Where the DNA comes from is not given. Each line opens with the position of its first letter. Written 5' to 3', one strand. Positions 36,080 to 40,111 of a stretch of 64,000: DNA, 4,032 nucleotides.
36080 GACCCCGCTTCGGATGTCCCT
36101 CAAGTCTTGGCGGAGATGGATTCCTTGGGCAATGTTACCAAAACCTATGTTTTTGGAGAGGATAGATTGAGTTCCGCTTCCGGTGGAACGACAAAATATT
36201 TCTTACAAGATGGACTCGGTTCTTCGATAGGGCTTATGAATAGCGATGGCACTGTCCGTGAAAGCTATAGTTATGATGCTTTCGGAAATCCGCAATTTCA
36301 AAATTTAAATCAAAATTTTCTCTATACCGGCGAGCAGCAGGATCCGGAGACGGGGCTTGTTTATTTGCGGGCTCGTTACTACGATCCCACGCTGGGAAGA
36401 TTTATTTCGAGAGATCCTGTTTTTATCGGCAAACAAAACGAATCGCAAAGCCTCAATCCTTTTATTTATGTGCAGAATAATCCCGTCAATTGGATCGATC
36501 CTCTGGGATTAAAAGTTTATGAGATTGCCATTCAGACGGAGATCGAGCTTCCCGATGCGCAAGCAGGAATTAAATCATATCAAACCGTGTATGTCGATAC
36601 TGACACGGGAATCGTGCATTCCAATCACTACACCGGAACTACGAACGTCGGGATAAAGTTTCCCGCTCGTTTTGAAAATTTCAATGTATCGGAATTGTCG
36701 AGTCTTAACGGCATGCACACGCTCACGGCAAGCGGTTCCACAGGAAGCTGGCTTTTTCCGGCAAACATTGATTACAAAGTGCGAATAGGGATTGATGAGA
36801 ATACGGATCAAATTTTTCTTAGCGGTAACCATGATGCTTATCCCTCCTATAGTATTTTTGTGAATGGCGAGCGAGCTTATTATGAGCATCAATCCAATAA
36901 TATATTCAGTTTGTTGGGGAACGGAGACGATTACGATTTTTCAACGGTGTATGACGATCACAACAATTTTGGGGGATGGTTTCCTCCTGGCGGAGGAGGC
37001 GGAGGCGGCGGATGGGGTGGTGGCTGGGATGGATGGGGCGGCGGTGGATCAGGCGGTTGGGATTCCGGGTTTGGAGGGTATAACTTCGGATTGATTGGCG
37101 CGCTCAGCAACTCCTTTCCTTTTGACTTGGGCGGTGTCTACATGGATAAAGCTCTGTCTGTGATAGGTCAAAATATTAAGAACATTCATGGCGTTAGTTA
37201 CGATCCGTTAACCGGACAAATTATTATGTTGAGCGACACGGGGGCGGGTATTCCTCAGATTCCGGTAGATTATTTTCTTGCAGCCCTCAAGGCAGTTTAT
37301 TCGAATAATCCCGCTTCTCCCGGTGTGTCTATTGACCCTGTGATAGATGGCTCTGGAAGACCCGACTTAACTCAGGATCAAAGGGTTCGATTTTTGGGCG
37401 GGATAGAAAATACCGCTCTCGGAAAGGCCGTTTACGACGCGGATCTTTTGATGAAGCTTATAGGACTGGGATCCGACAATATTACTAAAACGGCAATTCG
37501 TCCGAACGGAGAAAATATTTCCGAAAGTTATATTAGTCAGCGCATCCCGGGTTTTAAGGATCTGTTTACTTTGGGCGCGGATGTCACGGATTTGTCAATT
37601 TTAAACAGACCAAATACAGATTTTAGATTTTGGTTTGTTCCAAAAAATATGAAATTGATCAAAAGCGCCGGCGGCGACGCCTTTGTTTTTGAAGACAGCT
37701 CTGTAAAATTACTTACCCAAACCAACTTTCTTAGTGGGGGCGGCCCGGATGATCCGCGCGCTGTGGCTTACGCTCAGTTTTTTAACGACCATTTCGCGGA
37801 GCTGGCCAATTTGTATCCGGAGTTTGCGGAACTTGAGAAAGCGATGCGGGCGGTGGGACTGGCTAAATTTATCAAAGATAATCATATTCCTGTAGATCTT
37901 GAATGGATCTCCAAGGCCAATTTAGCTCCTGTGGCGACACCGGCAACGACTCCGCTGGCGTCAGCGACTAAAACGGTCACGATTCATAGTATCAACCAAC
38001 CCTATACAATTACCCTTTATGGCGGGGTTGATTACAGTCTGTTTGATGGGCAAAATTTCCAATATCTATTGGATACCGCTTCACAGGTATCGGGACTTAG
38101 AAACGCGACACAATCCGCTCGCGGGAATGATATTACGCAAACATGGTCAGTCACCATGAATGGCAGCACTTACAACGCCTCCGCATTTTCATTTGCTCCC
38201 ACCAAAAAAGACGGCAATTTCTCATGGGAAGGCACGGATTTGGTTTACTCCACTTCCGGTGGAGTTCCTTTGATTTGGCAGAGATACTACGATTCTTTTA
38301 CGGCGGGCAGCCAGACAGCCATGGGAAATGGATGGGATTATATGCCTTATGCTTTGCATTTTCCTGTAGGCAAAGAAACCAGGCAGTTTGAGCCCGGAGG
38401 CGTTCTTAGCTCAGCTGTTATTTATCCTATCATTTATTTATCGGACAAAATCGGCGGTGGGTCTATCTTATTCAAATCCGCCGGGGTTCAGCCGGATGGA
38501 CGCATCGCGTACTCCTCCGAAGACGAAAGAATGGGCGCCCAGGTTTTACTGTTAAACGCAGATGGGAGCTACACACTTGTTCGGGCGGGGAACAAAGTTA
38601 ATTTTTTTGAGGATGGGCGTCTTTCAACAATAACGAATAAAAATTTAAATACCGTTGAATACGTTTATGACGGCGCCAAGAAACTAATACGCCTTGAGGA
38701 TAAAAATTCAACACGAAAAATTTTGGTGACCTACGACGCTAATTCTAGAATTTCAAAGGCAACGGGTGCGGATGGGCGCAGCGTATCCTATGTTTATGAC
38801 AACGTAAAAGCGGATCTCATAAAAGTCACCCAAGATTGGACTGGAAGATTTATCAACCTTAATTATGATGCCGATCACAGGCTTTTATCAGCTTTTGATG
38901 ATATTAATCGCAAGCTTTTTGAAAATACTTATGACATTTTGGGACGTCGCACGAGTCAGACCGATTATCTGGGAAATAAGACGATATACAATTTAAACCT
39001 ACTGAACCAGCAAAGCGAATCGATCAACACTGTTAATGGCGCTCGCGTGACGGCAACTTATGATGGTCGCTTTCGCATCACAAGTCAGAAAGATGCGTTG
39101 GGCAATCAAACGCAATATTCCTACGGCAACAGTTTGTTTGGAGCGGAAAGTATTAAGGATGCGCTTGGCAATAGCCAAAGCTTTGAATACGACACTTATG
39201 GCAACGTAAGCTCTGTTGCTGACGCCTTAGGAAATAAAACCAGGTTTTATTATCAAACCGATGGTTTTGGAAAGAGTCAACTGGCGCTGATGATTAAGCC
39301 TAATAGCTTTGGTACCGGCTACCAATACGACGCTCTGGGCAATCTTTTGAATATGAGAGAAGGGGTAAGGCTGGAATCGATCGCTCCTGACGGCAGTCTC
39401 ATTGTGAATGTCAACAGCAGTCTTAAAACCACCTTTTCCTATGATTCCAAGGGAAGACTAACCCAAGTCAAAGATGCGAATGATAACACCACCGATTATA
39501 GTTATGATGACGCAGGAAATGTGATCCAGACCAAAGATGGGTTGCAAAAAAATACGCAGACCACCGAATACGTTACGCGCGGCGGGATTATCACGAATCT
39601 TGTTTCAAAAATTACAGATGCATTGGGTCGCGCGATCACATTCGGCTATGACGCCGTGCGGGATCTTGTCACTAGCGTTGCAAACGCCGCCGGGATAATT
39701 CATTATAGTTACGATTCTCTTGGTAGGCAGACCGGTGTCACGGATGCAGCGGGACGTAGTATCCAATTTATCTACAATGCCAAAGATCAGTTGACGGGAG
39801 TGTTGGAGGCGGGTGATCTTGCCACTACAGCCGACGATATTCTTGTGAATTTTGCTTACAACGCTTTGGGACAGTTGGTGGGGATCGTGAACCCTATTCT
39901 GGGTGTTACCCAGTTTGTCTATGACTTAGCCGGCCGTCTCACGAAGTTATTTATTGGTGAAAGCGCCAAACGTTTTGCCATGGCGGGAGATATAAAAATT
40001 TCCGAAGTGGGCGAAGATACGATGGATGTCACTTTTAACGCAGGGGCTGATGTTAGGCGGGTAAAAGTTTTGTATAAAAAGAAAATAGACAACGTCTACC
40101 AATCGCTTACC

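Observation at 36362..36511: The Rhs core-end autoproteolysis motif sits mid-protein, with about 180 kDa downstream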

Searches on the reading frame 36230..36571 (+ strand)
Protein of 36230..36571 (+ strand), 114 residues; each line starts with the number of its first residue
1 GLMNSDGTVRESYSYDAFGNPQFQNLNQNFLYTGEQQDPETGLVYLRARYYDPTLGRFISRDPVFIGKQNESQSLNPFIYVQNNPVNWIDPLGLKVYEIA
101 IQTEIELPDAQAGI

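Call 26: search_solved_structures(query=window:36230-36571:+, max_evalue=0.01, show_alignments=5)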
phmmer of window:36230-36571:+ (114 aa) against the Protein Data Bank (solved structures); distinct sequences matched with E-value up to 0.01: 27.
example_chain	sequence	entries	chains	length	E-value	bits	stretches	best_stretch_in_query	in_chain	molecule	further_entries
9on3_A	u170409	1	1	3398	4.6e-11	46.4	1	28-101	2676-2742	SGS4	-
8h8a_A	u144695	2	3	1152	5.2e-11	46.2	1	4-93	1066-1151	Putative Rhs-family protein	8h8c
8h8b_A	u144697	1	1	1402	1.3e-10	45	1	4-96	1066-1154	Putative Rhs-family protein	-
9pt5_A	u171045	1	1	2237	3.6e-10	43.5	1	3-97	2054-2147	Teneurin-like protein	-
8qja_A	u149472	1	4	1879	4.8e-10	43.1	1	27-94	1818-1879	Putative type VI secretion system YD repeat-containing Rhs element Vgr protein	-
9ifo_A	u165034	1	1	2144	1.9e-09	41.2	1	3-94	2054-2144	Teneurin-Like Protein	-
8qjc_A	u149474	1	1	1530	3.2e-09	40.5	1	30-100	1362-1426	T6SS-associated Rhs core and toxin domain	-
6sup_A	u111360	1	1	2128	8e-09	39.2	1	28-105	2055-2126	TcdB2,TccC3,Cell division control protein 42 homolog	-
7q97_A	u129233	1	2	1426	8e-09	39.2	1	27-93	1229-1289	Rhs family protein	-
8fjp_A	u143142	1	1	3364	9.7e-09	38.9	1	28-94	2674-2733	salivary gland surface protein 1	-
8qjd_A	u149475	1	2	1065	8.1e-08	36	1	30-94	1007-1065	Salmonella bongori Rhs core domain (residues 360-1420)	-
8qjb_A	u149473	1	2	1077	8.2e-08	35.9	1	30-94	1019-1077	T6SS-associated Rhs core domain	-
8uy4_A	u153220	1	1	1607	1.2e-07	35.4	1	28-99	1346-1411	Tse15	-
6h6e_F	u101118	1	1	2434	1.2e-06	32.2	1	28-95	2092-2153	TcdB2,TccC3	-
6suf_F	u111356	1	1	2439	1.2e-06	32.1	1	28-95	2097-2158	TcdB2,TccC3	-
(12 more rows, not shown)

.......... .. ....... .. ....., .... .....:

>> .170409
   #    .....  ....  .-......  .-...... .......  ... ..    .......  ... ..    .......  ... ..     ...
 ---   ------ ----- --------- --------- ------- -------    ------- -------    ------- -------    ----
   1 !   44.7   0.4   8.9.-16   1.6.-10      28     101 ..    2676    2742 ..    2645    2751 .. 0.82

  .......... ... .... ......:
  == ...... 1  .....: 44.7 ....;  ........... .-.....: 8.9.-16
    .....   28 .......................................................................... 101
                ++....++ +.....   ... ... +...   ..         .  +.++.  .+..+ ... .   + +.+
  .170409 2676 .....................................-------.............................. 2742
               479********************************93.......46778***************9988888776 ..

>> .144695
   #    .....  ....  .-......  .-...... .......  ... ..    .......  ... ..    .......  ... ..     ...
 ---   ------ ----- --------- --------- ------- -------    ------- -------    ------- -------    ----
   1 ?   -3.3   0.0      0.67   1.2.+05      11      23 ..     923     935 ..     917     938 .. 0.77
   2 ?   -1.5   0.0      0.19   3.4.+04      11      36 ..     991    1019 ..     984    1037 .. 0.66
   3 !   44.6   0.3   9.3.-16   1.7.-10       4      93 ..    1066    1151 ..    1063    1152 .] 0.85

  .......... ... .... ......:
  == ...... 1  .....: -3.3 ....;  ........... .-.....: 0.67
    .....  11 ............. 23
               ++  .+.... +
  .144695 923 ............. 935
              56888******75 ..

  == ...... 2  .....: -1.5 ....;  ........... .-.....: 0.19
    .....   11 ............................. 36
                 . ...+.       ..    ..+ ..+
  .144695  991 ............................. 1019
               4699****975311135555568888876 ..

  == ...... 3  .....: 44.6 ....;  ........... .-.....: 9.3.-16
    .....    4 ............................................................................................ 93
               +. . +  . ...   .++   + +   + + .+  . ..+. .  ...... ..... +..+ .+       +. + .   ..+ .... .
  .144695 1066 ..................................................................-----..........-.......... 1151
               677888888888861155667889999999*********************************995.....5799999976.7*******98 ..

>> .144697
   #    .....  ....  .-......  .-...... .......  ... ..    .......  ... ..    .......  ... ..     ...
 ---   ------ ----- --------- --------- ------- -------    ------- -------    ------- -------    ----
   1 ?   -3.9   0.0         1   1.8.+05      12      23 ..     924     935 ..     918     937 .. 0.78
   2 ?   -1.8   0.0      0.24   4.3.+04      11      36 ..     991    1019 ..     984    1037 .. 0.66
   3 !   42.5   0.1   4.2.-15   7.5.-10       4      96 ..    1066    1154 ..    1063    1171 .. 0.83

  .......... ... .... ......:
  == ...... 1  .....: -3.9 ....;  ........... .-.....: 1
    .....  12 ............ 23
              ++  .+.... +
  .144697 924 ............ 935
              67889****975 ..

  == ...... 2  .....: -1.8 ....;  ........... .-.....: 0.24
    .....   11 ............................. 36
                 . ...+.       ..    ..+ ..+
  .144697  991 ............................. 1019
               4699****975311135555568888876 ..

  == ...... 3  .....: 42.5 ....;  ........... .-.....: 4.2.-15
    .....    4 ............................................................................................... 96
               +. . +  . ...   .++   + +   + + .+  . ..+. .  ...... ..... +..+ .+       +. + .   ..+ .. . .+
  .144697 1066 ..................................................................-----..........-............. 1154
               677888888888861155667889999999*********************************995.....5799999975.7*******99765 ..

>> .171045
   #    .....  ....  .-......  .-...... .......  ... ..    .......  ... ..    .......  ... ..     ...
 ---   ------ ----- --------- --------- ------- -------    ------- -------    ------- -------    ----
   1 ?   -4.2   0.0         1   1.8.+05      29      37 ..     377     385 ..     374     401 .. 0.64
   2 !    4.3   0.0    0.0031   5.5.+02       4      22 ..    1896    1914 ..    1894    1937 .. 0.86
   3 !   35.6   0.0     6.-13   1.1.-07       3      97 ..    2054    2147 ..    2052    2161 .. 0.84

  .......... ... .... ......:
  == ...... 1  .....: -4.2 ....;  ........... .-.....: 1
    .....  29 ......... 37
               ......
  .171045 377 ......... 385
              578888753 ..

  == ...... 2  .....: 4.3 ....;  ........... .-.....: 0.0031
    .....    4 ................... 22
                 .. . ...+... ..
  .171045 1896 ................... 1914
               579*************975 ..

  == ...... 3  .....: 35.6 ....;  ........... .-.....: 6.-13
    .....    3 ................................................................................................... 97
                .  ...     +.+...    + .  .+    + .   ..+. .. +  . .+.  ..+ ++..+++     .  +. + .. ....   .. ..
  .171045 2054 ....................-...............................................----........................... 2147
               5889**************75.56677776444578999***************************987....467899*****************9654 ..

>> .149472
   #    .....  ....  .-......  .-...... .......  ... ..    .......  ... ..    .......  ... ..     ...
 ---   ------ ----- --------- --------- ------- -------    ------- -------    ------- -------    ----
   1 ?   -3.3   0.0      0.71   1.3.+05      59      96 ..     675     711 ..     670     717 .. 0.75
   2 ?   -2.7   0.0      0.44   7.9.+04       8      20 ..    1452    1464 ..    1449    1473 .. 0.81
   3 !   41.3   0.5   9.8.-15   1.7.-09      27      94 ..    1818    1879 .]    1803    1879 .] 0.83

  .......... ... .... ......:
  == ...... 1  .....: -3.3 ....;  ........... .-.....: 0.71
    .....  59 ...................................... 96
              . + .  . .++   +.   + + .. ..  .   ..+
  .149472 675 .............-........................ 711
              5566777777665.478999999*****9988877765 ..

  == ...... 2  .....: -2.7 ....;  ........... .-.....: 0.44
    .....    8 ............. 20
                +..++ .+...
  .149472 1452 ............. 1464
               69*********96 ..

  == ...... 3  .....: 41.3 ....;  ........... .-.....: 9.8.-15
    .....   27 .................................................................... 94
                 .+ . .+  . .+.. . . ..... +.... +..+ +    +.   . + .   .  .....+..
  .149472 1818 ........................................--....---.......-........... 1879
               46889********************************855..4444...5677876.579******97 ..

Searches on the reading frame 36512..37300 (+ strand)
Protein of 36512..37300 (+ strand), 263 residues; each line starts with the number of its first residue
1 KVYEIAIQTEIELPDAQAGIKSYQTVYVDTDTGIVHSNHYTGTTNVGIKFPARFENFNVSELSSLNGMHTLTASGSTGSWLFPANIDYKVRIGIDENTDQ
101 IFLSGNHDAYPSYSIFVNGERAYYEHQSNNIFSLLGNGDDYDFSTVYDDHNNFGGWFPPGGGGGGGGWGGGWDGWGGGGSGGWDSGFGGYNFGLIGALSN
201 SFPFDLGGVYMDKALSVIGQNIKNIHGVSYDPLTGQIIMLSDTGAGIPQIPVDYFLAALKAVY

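Call 9: search_protein_families(library=pfam, proteins=[window:36512-37300:+], max_evalue=1)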
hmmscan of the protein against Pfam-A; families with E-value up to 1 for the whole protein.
window:36512-37300:+ (263 aa): 2 families
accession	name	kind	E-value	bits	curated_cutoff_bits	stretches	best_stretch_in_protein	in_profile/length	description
PF21086.3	ACT_PSP_2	-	0.24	11.9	24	1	213-240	22-49/77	ACT domain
PF17224.9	DUF5300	-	0.31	11.8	27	0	20-56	35-71/99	Domain of unknown function (DUF5300)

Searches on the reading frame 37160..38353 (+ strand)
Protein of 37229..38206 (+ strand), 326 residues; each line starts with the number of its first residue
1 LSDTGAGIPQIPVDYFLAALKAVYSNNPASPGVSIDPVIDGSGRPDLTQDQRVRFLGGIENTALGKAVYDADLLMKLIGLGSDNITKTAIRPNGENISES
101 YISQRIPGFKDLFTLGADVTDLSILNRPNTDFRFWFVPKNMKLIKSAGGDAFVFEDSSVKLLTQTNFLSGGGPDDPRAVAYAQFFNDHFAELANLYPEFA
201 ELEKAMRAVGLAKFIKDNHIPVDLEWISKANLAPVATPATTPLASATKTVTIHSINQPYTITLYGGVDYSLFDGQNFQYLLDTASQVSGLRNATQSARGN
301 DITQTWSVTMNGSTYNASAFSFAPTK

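Call 9: search_protein_families(library=pfam, proteins=[window:37301-38200:+], max_evalue=1)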
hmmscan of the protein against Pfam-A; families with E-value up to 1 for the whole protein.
window:37301-38200:+ (300 aa): 0 families

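Call 38: find_homologous_proteins(query=window:37229-38206:+)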
Query window:37229-38206:+: 2061 candidates shared short words with the query, none scored E <= 0.001.

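Call 71: predict_structure(alignment_id=A4)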
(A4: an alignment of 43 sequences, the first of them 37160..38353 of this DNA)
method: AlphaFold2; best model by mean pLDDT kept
length: 398 residues; sequences in the alignment: 43
mean_pLDDT: 86.8   pTM: 0.81
mean pLDDT of the five models: 86.8, 86.6, 85.9, 84.6, 84.3
residues with pLDDT >= 90: 207; 70-90: 153; 50-70: 33; < 50: 5
segments of 3 or more residues with pLDDT < 50: none
pLDDT, mean of each block of 10 residues (from residue 1): 68 88 87 87 92 89 89 94 96 95 94 97 98 96 86 82 89 89 90 86 96 97 94 91 87 90 92 93 75 61 86 92 89 92 71 67 87 78 74 66
secondary structure, 60 per line:
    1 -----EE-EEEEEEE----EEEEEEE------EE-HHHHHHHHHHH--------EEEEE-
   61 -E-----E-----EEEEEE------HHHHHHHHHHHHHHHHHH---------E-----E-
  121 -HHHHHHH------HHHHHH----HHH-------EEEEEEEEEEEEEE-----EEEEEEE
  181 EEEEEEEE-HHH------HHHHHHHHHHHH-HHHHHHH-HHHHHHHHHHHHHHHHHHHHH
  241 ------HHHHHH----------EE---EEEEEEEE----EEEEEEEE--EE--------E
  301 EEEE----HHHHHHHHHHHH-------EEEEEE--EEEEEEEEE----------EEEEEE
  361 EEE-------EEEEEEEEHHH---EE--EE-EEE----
elements in order: E9-15 E20-26 H36-46 E55-59 E74-79 H86-103 H122-128 H135-140 E155-168 E174-188 H199-210 H212-218 H220-240 H247-252 E268-275 E280-287 E300-304 H309-320 E328-333 E336-344 E355-363 E371-378 E392-394

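Call 85: fold_search(model_id=the predicted structure, library=pdb)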
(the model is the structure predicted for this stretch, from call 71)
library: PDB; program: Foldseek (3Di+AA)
matches with E <= 10: 94; with E <= 0.001: 0
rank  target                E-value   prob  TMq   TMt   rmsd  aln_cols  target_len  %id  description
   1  6t8d                  6.2e-01  0.02  0.10  0.11  23.5       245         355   12  The cytotoxin MakB from Vibrio cholerae (released 2020-11-18)
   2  8qja_B                8.3e-01  0.91  0.09  0.04   2.5        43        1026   26  T6SS-linked Rhs repeat protein - Advenella mimigardefordensis VgrG-Rhs core (released 2024-09-25)
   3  8qja_D                1.3e+00  0.72  0.09  0.04   2.9        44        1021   23  T6SS-linked Rhs repeat protein - Advenella mimigardefordensis VgrG-Rhs core (released 2024-09-25)
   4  8qja_A                1.6e+00  0.80  0.09  0.04   2.5        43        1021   26  T6SS-linked Rhs repeat protein - Advenella mimigardefordensis VgrG-Rhs core (released 2024-09-25)
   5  6mqk_A                1.7e+00  0.02  0.04  0.07  21.3        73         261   20  Crystal Structure of GTPase Domain of Human Septin 12 in complex with GDP (released 2019-11-20)
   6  6b6i_H                1.9e+00  0.04  0.06  0.11  16.5       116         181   10  2.4A resolution structure of human Norovirus GII.4 protease (released 2018-10-03)
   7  3son_A                1.9e+00  0.02  0.08  0.16  15.8       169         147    9  Crystal structure of a putativel NUDIX hydrolase (LMOf2365_2679) from Listeria monocytogenes str. 4b F2365 at 1.70 A r (released 2011-08-17)
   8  8yi2_D                2.0e+00  0.01  0.08  0.08  18.4       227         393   10  Crystal structure of a BAHD acyltransferase Ep07g04469 (released 2025-03-05)
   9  8qja_C                2.2e+00  0.66  0.09  0.04   2.5        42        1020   26  T6SS-linked Rhs repeat protein - Advenella mimigardefordensis VgrG-Rhs core (released 2024-09-25)
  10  2dkd_B                2.3e+00  0.01  0.12  0.10  22.6       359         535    7  Crystal structure of N-acetylglucosamine-phosphate mutase, a member of the alpha-D-phosphohexomutase superfamily, in t (released 2006-05-16)
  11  7mqk_A                2.6e+00  0.04  0.05  0.07  14.1        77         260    5  AAC(3)-IIIa in complex with CoA and sisomicin (released 2022-07-06)
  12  7jj9                  2.8e+00  0.08  0.07  0.06  14.5        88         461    7  Crystal structure of Zn(II)-bound AdcA from Streptococcus pneumoniae (released 2020-12-23)
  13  7mqk_B                2.8e+00  0.03  0.05  0.07  14.1        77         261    5  AAC(3)-IIIa in complex with CoA and sisomicin (released 2022-07-06)
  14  8to0_FS               2.8e+00  0.00  0.06  0.05  44.9       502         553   10  48-nm repeating structure of doublets from mouse sperm flagella (released 2023-11-01)
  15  8to0_Fg               2.8e+00  0.00  0.06  0.04  44.9       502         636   10  48-nm repeating structure of doublets from mouse sperm flagella (released 2023-11-01)
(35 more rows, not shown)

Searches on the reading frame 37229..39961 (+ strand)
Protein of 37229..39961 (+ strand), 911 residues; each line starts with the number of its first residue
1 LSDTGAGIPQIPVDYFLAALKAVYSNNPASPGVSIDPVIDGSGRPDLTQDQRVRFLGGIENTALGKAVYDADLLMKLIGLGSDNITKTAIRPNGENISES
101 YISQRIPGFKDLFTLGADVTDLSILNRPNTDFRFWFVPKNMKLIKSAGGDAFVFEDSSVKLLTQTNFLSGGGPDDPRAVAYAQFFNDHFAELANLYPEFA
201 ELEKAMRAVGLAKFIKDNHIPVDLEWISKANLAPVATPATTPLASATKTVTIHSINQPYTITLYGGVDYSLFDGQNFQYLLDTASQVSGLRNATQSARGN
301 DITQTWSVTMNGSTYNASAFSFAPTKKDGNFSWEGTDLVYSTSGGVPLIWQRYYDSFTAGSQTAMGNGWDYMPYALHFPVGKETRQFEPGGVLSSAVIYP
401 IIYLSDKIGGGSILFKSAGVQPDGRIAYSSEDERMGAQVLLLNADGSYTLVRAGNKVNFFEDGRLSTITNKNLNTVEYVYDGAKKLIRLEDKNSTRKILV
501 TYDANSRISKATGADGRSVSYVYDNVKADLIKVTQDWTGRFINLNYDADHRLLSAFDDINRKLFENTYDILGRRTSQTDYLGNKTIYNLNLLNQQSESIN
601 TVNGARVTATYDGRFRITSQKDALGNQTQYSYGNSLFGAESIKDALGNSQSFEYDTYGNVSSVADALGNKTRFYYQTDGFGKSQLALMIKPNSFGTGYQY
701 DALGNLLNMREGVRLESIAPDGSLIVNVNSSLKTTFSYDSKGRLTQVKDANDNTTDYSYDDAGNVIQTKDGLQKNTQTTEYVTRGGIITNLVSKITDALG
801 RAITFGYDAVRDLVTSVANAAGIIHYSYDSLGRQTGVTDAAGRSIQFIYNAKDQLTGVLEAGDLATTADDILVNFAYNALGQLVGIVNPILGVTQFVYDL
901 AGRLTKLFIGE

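Call 30: find_homologous_proteins(query=window:37229-39961:+)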
Query window:37229-39961:+ (911 aa): 18 proteins with E <= 0.001 among 8000 candidates.
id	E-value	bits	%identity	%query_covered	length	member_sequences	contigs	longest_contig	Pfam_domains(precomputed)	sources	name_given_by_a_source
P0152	4.3e-34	136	26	50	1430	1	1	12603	PF05593.20,PF25023.2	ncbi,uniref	ncbi:RHS repeat-associated core domain-containing protein, partial [Crocosphaera watsonii]|uniref:RH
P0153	1.3e-32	131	28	49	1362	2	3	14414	PF05593.20,PF25023.2,PF20148.5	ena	-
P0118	1.4e-31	128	30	53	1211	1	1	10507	-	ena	-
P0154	2.9e-30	123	27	61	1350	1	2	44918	PF05593.20,PF25023.2,PF20148.5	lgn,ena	-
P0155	2.3e-24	104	26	52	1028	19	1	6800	PF05593.20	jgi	-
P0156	7.9e-21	92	27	42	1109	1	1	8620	PF07643.17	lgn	-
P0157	1.2e-20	92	28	47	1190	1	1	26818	PF05593.20,PF25023.2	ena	-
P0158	1.2e-18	85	27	46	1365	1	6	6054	PF05593.20,PF25023.2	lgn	-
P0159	1.8e-16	78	25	47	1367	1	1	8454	PF05593.20,PF25023.2,PF20148.5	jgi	jgi:RHS repeat-associated protein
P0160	1.8e-15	74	21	62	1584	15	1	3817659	PF05593.20,PF25023.2,PF20148.5,PF03527.21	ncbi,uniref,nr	ncbi:RHS repeat-associated core domain-containing protein [Vibrio spartinae]|uniref:Cell wall-associ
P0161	7.3e-15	72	22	52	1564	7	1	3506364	PF05593.20,PF25023.2,PF20148.5,PF03527.21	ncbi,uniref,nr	ncbi:RHS repeat protein [Vibrio rhizosphaerae]|uniref:RHS repeat protein n=3 Tax=Vibrio rhizosphaera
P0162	1.3e-14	72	25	49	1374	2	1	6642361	PF05593.20,PF25023.2,PF20148.5,PF03527.21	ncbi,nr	ncbi:RHS repeat-associated protein [Variovorax sp. 54]|nr:RHS repeat-associated protein [Variovorax 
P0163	1.9e-13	68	28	33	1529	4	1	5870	PF05593.20,PF25023.2,PF03527.21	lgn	-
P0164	1.1e-11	62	24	53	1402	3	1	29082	PF05593.20,PF25023.2,PF20148.5,PF03527.21,PF13930.13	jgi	jgi:RHS repeat-associated protein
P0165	4.9e-10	56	23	45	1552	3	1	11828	PF05593.20,PF25023.2,PF03527.21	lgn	-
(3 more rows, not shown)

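Call 34: search_protein_families(library=pfam, proteins=[P0156], max_evalue=0.1)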
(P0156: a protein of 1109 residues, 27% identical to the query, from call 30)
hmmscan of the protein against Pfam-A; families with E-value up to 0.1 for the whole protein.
P0156 (1109 aa): 3 families
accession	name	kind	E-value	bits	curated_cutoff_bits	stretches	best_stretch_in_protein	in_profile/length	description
PF07643.16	DUF1598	-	7.8e-07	29.7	25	1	520-548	49-77/84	Protein of unknown function (DUF1598)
PF20148.4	DUF6531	-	0.013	16.3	24.1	1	774-818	13-57/74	Domain of unknown function (DUF6531)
PF05593.20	RHS_repeat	-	0.081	13.8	22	0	1089-1105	17-33/38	RHS Repeat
